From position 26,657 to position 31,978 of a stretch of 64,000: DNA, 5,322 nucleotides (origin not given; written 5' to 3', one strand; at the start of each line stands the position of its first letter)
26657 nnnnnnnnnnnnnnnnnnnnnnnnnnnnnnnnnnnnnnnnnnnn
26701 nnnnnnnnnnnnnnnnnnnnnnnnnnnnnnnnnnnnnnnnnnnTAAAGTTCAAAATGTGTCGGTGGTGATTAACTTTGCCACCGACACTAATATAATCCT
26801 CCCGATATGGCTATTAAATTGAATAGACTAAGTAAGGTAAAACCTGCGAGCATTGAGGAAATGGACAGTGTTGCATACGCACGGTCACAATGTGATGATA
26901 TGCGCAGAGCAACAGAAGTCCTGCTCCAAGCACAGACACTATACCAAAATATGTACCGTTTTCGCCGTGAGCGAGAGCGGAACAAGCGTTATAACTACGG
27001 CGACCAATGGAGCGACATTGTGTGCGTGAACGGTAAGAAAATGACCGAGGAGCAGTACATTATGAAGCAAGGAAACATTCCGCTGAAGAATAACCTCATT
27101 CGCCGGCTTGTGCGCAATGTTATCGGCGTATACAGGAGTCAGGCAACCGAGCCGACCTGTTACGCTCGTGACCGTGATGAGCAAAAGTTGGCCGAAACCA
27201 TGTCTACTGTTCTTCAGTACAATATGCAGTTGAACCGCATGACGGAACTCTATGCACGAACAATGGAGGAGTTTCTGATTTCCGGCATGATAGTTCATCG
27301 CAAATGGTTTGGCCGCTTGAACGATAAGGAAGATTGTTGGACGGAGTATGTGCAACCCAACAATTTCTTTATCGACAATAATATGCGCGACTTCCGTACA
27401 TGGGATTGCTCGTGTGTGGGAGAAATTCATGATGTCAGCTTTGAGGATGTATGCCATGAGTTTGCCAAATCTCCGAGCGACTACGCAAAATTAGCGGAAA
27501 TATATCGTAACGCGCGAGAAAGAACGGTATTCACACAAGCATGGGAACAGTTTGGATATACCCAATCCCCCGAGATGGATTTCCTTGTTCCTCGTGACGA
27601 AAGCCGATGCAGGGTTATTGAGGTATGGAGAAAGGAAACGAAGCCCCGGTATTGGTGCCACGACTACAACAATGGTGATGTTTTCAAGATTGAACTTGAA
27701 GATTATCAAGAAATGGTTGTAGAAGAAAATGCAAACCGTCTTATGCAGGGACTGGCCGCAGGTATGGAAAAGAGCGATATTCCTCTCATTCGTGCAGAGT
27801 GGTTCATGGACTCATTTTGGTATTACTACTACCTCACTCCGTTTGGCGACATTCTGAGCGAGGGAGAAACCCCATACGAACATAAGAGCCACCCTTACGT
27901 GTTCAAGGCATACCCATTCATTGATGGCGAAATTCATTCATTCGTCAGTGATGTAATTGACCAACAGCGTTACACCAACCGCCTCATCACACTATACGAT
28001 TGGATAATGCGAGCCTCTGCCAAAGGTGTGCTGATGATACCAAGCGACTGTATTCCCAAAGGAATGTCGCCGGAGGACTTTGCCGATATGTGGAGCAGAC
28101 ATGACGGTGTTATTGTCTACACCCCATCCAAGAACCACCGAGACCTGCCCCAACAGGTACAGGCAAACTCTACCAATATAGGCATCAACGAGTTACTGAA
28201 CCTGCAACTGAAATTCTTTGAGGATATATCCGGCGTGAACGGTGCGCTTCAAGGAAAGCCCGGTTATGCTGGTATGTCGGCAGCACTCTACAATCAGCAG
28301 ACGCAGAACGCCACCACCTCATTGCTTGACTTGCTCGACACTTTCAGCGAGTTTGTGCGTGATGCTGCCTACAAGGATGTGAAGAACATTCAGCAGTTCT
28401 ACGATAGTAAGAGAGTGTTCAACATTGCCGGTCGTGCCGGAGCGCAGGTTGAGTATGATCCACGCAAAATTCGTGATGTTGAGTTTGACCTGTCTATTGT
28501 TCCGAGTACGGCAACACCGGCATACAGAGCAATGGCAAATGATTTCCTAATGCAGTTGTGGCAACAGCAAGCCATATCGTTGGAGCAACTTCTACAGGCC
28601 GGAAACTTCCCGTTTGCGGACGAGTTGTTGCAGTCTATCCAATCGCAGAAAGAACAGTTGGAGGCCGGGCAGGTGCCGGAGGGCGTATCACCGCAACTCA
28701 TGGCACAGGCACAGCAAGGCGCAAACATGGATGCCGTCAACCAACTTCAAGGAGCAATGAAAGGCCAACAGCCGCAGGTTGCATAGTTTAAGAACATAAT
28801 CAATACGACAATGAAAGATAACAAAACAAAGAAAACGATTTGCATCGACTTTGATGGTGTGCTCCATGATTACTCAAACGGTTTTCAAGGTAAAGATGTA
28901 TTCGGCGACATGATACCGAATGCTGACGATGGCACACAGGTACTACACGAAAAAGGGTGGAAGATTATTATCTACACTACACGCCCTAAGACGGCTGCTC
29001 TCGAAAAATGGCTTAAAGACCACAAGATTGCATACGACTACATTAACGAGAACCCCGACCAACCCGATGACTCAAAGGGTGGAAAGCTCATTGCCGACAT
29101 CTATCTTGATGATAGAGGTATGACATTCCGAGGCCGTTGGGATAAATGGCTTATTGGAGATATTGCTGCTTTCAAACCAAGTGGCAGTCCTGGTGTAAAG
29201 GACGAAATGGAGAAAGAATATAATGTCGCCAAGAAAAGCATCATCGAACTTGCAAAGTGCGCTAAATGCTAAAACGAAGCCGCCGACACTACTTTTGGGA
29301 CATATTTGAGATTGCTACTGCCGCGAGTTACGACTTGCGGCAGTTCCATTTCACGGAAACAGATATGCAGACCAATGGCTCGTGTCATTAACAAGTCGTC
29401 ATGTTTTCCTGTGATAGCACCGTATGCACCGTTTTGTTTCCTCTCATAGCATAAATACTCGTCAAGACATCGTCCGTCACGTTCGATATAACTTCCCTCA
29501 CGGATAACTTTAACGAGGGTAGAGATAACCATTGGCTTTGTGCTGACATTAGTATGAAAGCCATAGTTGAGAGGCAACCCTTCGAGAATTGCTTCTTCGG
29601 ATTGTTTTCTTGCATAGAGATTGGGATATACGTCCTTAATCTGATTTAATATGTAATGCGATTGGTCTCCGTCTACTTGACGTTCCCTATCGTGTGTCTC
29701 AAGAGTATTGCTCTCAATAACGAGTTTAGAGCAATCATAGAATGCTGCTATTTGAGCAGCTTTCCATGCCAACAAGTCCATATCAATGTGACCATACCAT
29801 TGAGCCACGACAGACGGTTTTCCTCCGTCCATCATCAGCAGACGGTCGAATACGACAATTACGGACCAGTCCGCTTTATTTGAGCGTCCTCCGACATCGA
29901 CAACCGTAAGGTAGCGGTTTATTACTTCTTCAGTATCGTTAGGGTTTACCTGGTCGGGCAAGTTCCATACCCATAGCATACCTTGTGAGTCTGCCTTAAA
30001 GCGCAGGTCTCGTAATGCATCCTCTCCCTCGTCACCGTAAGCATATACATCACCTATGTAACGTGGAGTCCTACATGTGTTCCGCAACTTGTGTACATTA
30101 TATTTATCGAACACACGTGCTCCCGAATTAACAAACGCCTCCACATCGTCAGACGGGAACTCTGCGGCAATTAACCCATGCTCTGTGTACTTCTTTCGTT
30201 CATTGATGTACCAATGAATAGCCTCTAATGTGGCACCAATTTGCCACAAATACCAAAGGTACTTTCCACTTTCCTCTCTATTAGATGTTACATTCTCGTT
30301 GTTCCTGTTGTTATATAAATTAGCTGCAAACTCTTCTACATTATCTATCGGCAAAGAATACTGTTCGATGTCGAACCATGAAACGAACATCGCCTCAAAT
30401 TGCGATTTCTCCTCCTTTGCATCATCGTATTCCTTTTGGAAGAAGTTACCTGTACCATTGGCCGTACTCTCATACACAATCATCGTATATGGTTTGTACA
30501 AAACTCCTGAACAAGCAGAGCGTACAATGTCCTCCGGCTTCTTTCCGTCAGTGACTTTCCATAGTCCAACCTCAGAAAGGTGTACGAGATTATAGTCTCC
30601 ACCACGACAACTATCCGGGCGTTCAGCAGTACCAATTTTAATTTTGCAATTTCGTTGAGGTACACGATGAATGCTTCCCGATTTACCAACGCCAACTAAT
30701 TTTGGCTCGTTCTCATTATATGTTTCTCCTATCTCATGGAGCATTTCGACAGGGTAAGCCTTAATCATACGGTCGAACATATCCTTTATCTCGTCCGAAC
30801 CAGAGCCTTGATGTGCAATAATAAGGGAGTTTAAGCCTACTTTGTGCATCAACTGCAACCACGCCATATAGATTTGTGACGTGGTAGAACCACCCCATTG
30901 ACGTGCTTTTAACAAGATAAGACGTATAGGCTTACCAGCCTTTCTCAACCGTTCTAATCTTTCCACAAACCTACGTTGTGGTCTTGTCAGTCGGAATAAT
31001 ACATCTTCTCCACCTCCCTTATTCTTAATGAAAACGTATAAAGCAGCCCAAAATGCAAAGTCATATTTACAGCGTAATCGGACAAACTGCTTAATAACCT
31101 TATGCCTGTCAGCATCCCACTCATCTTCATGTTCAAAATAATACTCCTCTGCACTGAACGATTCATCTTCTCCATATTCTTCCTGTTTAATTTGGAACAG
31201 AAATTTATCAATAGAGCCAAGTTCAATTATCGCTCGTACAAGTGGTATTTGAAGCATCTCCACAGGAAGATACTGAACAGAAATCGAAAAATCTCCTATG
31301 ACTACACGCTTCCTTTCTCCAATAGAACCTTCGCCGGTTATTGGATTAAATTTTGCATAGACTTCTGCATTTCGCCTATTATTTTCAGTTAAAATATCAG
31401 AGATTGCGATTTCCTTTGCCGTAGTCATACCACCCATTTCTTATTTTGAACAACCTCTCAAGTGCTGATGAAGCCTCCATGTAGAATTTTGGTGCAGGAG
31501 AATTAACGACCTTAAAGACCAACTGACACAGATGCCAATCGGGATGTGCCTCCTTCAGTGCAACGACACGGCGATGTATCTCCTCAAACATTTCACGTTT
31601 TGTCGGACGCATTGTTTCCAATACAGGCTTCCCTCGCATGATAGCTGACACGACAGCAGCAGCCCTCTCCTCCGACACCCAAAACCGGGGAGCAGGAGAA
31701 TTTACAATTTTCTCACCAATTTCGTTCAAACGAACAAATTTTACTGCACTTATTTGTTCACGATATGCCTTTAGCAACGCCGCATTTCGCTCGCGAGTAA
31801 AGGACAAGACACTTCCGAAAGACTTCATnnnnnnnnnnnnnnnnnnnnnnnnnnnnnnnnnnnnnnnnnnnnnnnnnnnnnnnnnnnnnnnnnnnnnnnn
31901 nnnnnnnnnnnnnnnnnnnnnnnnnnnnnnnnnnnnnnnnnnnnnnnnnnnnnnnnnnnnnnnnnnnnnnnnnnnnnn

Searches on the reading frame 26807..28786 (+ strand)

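Call 15: search_protein_families(library=phrogs, proteins=[window:26807-28786:+], max_evalue=0.001)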
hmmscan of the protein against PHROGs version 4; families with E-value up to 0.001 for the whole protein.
window:26807-28786:+ (659 aa): 1 family
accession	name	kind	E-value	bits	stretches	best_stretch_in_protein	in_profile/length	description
phrog_156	-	head and packaging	3.5e-100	337.4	1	30-653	7-603/681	portal protein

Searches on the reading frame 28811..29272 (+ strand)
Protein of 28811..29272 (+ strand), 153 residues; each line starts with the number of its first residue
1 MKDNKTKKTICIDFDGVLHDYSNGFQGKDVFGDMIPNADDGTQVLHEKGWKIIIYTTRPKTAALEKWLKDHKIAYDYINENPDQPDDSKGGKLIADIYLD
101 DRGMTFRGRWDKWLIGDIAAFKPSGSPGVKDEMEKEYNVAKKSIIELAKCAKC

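Call 15: search_protein_families(library=phrogs, proteins=[window:28811-29272:+], max_evalue=0.001)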
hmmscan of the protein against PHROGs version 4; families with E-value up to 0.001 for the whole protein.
window:28811-29272:+ (153 aa): 4 families
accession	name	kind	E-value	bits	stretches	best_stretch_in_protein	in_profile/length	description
phrog_1238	-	moron, auxiliary metabolic gene and host takeover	8e-24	85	1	3-110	18-125/155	phosphoheptose isomerase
phrog_23773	-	unknown function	1.9e-10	41.1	1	2-110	47-169/451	-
phrog_415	-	other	5.3e-07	30.6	1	2-79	16-112/218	polynucleotide kinase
phrog_2643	-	moron, auxiliary metabolic gene and host takeover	0.00082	20.1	0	5-28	4-27/182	5'-3' deoxyribonucleotidase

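Call 61: search_protein_families(library=pfam, proteins=[window:28811-29272:+], max_evalue=0.05)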
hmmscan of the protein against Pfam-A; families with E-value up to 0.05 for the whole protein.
window:28811-29272:+ (153 aa): 4 families
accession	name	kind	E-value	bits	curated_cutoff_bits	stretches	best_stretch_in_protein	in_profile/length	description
PF24694.1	LNS2_PITM1-3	-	0.012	16.1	27.7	1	12-82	3-72/124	PITM 1-3, LNS2 domain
PF00702.32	Hydrolase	-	0.016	16.1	26.4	0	35-98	100-160/191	haloacid dehalogenase-like hydrolase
PF18143.6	HAD_SAK_2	-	0.02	15.7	27.5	1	10-89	2-85/139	HAD domain in Swiss Army Knife RNA repair proteins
PF13344.12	Hydrolase_6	-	0.048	14.1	27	0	10-56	1-37/101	Haloacid dehalogenase-like hydrolase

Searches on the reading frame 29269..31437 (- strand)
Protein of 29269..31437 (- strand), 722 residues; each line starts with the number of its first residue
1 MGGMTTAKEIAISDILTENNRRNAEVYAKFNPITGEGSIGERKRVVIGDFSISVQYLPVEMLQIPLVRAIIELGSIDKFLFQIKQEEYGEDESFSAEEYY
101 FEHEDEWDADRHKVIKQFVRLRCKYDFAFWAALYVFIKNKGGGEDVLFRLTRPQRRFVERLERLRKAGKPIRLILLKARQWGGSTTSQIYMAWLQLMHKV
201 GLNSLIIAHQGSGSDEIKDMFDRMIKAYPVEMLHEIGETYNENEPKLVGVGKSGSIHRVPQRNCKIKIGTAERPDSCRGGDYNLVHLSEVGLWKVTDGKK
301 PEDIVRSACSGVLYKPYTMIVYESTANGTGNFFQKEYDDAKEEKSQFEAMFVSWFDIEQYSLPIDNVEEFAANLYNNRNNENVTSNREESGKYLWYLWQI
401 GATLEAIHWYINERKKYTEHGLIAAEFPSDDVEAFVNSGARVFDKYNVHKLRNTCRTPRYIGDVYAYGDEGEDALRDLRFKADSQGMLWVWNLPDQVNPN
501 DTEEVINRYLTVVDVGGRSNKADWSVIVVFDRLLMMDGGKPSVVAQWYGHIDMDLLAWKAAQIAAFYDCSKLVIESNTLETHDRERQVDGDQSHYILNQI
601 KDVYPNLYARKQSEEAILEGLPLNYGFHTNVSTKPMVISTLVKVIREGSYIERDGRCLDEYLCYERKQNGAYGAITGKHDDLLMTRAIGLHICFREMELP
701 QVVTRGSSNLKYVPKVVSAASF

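Call 15: search_protein_families(library=phrogs, proteins=[window:29269-31437:-], max_evalue=0.001)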
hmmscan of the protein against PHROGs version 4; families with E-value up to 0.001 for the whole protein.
window:29269-31437:- (722 aa): 5 families
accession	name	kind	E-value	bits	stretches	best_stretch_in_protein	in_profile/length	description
phrog_2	-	head and packaging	3.7e-18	66.7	1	141-697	258-596/807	terminase large subunit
phrog_38407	-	unknown function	8.3e-14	52.3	1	399-690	78-345/370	-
phrog_5989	-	head and packaging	4.2e-12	46.9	1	122-326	116-290/347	terminase large subunit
phrog_24361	-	head and packaging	1.8e-09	38.6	1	544-692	1-137/162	terminase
phrog_26724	-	unknown function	5.6e-05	23.8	1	132-332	19-189/192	-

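Call 52: find_related_loci(query=window:29269-31437:-, collection=viral_contigs, flank=4000)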
Query window:29269-31437:- (722 aa) in viral_contigs; peptide patterns used: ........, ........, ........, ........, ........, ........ (x = any residue, [..] = any of these).
599 stretches matched a pattern (row limit reached: there are more); 591 encode a relative of the query (tblastn E <= 1e-3); the best 80 are kept; 80 distinct loci.
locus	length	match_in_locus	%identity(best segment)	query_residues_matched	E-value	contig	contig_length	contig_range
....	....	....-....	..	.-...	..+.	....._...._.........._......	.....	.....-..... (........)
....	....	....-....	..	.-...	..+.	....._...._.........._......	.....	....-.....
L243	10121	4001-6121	77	5-722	0e+0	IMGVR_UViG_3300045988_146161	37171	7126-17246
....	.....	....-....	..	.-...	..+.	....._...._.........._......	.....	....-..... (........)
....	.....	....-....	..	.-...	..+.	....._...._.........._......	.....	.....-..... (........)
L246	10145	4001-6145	76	5-722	0e+0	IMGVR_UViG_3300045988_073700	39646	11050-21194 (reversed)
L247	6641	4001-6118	77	4-722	0e+0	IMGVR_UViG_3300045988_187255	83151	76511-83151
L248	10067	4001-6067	77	15-722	0e+0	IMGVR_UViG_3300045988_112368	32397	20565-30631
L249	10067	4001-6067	77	15-722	0e+0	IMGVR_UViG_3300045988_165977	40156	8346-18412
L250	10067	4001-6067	77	15-722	0e+0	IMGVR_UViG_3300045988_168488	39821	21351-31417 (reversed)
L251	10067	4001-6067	77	15-722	0e+0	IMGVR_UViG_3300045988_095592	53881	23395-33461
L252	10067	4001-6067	77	15-722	0e+0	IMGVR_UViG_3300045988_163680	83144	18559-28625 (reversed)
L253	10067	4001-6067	77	15-722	0e+0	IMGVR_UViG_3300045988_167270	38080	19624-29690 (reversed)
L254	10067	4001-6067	77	15-722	0e+0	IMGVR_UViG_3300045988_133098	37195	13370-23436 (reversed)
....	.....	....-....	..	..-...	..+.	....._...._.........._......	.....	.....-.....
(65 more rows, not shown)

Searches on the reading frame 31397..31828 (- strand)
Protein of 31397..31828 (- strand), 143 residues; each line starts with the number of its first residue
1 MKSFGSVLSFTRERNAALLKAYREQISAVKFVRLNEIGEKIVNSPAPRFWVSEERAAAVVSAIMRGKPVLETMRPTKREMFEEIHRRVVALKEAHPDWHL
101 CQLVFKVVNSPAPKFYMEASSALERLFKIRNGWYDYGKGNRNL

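Call 15: search_protein_families(library=phrogs, proteins=[window:31397-31828:-], max_evalue=0.001)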
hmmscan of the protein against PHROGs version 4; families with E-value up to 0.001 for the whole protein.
window:31397-31828:- (143 aa): 1 family
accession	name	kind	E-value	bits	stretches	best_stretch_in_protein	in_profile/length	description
phrog_27246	-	unknown function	3.3e-44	151.3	1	1-135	1-134/143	-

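Call 29: search_protein_families(library=pfam, proteins=[window:31397-31828:-], max_evalue=0.01)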
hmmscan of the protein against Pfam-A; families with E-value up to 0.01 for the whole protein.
window:31397-31828:- (143 aa): 0 families

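Call 86: find_related_loci(query=window:31397-31828:-, collection=viral_contigs, flank=1500)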
Query window:31397-31828:- (143 aa) in viral_contigs; peptide patterns used: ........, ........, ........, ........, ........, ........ (x = any residue, [..] = any of these).
185 stretches matched a pattern; 158 encode a relative of the query (tblastn E <= 1e-3); the best 80 are kept; 80 distinct loci.
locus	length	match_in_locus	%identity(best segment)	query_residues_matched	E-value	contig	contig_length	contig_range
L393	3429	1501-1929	100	1-143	3e-95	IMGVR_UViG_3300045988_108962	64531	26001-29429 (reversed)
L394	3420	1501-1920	94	1-140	5e-88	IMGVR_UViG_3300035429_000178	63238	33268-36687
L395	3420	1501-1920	93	1-140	4e-87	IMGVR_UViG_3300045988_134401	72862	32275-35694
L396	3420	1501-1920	92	1-140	7e-87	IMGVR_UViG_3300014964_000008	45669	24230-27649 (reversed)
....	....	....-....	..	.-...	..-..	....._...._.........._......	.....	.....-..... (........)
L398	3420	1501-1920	92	1-140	7e-87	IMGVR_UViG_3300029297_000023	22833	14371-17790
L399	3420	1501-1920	92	1-140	1e-85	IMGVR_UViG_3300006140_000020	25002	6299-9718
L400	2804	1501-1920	92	1-140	3e-86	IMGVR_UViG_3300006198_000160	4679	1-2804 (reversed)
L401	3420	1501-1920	92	1-140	1e-85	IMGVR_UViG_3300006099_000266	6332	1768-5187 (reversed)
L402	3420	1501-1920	92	1-140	1e-85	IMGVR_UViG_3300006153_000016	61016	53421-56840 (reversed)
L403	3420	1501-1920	91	1-140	5e-85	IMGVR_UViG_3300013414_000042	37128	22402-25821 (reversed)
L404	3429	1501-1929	87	1-143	5e-83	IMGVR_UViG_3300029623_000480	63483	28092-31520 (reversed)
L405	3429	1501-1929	87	1-143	5e-83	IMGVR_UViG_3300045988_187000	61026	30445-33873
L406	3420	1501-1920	89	1-140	5e-83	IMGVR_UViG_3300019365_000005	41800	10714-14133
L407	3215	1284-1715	85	1-140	9e-82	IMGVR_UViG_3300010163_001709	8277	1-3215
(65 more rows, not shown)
